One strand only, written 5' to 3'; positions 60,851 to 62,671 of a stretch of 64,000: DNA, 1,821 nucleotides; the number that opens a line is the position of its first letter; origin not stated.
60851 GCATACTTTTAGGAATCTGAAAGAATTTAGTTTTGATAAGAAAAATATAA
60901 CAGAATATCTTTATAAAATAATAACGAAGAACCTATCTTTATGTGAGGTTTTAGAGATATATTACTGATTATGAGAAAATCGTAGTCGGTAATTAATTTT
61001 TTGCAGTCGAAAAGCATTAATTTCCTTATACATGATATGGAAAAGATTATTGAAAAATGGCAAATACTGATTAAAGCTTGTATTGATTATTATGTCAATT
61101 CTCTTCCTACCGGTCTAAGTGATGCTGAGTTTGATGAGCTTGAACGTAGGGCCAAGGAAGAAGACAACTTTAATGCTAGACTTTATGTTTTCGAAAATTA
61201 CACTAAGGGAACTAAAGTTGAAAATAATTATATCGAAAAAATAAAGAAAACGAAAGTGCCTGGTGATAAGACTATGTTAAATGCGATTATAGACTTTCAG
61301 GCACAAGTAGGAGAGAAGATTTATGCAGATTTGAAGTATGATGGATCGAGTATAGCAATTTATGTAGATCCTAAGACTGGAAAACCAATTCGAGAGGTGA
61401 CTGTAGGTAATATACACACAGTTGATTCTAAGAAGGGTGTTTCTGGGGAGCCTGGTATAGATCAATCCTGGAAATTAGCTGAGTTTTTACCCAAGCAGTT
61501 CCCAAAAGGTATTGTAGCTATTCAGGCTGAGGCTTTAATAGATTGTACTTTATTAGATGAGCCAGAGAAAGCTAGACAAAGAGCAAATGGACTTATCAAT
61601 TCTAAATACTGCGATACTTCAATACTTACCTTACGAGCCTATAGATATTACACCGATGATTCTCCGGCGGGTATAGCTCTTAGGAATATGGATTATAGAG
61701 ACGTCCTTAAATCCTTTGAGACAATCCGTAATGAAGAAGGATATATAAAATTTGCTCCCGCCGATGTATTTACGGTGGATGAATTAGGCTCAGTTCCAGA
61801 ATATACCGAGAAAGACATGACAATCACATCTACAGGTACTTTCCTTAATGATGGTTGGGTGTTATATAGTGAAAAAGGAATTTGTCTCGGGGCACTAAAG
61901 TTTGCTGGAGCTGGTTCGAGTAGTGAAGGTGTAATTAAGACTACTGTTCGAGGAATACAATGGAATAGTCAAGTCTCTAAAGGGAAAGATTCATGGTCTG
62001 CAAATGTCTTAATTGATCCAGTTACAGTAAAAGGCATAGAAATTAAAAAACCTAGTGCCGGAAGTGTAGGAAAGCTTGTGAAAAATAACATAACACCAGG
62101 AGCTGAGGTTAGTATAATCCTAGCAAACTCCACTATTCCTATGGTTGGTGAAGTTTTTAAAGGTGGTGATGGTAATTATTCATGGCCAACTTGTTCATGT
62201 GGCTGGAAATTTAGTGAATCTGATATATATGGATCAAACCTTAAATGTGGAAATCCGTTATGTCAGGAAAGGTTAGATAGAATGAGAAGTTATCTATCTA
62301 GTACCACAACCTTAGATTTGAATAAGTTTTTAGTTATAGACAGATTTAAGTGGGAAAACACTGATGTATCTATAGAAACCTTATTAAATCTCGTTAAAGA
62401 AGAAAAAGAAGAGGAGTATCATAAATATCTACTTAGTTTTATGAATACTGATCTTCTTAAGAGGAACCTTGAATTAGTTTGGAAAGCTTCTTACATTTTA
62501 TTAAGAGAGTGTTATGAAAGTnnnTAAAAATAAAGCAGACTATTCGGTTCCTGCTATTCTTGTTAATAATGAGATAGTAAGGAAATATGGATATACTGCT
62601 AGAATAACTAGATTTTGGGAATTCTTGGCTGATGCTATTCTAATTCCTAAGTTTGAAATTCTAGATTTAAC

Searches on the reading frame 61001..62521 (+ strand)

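Call 88: search_protein_families(library=phrogs, proteins=[window:61001-62521:+], max_evalue=0.00001)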
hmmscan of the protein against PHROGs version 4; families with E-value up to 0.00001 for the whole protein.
window:61001-62521:+ (507 aa): 1 family
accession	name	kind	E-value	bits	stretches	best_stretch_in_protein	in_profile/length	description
phrog_3869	-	DNA, RNA and nucleotide metabolism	1.8e-13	50.9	1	313-443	311-438/656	NAD-dependent DNA ligase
